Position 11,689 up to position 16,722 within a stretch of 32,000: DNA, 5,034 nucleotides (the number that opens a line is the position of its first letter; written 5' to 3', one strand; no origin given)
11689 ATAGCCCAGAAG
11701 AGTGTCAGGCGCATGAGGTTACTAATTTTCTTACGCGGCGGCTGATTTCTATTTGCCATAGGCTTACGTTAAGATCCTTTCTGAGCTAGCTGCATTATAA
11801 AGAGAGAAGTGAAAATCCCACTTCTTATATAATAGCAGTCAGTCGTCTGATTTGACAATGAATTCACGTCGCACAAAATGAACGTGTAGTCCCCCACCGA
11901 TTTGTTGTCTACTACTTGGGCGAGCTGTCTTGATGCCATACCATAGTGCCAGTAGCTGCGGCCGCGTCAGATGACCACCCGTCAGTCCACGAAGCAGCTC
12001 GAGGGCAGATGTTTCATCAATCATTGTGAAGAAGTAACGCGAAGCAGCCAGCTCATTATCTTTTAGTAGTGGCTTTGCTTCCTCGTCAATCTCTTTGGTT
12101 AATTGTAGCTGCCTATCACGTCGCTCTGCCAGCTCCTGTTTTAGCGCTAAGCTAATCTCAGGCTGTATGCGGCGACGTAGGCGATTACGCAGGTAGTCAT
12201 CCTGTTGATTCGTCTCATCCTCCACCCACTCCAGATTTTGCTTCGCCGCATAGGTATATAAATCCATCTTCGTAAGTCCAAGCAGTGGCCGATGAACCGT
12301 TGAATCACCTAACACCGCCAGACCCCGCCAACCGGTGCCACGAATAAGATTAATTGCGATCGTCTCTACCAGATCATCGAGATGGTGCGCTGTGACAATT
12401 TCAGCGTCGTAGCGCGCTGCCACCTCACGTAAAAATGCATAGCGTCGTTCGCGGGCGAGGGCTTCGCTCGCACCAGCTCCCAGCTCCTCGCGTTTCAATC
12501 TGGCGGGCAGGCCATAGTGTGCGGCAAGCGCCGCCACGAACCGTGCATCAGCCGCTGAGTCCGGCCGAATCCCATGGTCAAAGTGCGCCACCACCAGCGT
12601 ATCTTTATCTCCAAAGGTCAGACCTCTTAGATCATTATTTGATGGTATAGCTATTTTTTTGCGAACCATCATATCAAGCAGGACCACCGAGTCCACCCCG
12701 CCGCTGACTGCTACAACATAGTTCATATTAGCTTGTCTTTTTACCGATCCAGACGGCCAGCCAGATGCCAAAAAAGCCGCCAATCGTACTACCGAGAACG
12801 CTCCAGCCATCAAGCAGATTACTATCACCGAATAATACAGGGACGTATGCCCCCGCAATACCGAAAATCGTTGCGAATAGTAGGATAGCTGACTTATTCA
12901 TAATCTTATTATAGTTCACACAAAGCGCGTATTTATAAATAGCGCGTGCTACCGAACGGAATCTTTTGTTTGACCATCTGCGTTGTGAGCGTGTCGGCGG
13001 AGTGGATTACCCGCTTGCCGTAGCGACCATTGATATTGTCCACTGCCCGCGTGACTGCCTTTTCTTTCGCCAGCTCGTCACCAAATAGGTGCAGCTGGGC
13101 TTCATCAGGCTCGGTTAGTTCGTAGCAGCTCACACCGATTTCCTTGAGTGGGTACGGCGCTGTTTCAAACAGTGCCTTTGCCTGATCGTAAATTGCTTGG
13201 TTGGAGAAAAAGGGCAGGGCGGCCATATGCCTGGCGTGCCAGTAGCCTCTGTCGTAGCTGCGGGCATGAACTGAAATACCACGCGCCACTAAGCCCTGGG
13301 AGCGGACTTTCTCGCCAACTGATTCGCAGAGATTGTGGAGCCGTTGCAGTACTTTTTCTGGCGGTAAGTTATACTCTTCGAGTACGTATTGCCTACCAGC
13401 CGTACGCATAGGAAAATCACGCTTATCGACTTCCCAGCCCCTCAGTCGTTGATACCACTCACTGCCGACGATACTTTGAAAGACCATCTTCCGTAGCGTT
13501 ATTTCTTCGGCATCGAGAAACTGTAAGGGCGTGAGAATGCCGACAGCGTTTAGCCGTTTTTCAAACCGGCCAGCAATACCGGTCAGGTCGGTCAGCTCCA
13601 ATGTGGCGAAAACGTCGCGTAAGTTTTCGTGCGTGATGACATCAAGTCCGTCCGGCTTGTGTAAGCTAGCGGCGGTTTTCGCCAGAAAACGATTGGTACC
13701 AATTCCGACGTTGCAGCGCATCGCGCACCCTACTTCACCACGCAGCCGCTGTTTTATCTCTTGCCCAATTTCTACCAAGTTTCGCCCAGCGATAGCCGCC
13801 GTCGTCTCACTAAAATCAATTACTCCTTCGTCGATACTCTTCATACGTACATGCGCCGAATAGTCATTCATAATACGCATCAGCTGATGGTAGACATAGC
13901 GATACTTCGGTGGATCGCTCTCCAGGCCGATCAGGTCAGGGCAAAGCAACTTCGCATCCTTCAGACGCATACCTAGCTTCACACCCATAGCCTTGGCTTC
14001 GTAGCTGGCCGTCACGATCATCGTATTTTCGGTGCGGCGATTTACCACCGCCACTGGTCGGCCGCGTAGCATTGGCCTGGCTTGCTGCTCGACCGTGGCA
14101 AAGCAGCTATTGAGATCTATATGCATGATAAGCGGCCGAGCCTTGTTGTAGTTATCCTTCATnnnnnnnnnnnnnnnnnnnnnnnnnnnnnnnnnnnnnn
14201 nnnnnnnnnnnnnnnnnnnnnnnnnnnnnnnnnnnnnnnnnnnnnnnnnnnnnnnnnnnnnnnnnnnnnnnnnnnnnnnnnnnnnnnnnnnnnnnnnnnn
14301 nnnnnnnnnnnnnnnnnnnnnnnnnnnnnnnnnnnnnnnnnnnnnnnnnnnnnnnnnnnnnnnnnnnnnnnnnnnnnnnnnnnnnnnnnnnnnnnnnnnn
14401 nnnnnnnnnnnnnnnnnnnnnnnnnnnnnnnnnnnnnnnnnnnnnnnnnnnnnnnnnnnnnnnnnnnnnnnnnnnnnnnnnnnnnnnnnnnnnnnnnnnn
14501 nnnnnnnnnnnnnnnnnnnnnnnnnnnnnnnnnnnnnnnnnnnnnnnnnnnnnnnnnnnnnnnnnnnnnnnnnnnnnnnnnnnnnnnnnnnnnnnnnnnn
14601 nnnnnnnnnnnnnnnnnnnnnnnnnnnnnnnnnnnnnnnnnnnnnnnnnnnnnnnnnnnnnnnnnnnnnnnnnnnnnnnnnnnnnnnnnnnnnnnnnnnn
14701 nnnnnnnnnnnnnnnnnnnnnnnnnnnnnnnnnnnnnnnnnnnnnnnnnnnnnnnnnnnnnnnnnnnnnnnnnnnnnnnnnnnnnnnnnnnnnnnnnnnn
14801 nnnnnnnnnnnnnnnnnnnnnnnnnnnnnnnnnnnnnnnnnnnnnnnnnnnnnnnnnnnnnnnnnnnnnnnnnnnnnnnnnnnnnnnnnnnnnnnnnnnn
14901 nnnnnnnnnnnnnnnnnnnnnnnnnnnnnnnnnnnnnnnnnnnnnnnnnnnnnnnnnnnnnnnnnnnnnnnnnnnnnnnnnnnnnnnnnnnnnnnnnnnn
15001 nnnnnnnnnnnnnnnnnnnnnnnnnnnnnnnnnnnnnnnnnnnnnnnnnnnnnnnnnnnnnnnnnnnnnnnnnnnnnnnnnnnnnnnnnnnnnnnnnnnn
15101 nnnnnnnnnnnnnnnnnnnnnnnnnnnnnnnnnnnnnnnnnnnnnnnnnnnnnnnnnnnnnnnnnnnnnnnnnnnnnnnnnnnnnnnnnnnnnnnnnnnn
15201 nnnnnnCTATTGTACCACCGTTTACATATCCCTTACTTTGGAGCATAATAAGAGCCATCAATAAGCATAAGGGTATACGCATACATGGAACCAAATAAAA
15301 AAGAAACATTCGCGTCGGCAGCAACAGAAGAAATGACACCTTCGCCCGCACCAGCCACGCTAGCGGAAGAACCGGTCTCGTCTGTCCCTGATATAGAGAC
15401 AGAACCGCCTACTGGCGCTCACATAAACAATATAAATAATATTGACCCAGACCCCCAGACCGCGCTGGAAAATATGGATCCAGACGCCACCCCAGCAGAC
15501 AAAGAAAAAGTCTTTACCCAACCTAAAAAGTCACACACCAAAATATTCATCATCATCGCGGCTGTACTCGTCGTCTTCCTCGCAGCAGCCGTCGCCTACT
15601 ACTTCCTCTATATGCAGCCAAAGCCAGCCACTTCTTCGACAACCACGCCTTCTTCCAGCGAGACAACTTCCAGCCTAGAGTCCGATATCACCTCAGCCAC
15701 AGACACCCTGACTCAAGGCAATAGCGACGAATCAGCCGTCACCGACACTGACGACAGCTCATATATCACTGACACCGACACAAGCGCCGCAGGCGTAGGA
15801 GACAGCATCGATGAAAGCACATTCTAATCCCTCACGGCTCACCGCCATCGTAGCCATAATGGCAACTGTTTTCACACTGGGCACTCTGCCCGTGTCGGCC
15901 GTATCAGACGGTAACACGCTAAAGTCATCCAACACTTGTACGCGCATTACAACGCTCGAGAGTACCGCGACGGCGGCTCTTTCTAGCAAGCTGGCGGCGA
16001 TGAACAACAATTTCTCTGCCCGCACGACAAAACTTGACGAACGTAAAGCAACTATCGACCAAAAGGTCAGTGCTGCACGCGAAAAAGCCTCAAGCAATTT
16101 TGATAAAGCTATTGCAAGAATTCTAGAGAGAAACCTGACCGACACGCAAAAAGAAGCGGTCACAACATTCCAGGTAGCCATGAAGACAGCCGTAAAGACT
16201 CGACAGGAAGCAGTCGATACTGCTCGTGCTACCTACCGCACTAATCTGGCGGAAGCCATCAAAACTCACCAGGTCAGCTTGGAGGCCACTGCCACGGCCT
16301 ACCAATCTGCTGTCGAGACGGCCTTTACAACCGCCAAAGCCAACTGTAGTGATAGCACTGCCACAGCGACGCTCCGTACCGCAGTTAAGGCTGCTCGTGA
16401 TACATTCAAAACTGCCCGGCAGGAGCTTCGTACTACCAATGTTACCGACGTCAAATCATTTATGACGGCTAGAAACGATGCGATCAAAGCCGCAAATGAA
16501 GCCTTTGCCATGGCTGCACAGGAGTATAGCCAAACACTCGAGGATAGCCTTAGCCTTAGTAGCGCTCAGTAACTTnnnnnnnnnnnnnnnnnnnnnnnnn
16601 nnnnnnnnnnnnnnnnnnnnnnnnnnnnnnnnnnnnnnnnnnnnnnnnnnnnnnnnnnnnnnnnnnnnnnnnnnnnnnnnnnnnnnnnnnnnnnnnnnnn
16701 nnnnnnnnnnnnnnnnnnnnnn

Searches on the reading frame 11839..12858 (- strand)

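Call 53: search_protein_families(library=pfam, proteins=[window:11839-12858:-], max_evalue=0.01)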
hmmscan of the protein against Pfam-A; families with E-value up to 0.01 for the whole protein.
window:11839-12858:- (339 aa): 2 families
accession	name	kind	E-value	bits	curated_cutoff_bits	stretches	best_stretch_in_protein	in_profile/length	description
PF01171.26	ATP_bind_3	-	6e-43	147.1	27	1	47-229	2-181/182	PP-loop family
PF01507.26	PAPS_reduct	-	0.0061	17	22.5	0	47-133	2-69/175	Phosphoadenosine phosphosulfate reductase domain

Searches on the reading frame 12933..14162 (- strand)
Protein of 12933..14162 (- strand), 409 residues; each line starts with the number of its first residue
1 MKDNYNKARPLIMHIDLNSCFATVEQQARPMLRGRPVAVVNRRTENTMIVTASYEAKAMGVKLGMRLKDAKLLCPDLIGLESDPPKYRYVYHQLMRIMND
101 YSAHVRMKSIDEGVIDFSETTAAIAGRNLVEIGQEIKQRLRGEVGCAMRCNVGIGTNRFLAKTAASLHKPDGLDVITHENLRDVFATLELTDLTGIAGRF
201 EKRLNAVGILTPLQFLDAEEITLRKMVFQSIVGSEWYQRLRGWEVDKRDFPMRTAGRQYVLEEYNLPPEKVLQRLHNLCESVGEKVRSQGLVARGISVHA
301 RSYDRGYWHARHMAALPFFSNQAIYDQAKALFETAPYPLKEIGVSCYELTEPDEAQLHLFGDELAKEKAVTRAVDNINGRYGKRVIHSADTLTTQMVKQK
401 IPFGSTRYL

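Call 53: search_protein_families(library=pfam, proteins=[window:12933-14162:-], max_evalue=0.01)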
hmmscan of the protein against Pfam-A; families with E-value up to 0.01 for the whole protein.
window:12933-14162:- (409 aa): 2 families
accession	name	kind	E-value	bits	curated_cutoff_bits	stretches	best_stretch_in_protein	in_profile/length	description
PF00817.25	IMS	-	4e-36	124.6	23.2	1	15-165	1-147/148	impB/mucB/samB family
PF11799.13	IMS_C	-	7.9e-14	52.4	20.7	1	268-359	17-109/109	impB/mucB/samB family C-terminal domain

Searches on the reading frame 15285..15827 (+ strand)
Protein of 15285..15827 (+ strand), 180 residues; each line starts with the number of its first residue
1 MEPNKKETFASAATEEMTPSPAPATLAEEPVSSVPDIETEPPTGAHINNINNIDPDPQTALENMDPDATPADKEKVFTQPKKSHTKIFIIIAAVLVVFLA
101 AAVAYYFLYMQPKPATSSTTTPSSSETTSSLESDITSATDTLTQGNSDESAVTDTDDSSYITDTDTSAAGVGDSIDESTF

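Call 54: search_protein_families(library=pfam, proteins=[window:15285-15827:+], max_evalue=0.01)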
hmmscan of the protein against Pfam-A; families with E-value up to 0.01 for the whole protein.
window:15285-15827:+ (180 aa): 3 families
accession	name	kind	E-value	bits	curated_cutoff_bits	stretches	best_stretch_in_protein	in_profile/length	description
PF12685.13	SpoIIIAH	-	0.0025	18.2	30.6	1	90-162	4-70/191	SpoIIIAH-like protein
PF14283.11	CD1107-like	-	0.0044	17.4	26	1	66-114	109-157/158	Mobile element protein CD1107-like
PF02706.20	Wzz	-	0.0085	16.8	25.5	0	88-131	16-59/91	Chain length determinant protein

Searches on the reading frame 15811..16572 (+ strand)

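Call 54: search_protein_families(library=pfam, proteins=[window:15811-16572:+], max_evalue=0.01)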
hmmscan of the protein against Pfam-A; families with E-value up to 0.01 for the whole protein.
window:15811-16572:+ (253 aa): 1 family
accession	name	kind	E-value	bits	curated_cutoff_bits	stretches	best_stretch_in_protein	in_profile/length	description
PF06476.17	DUF1090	-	0.0047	17.3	24.4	1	162-230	38-106/110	Protein of unknown function (DUF1090)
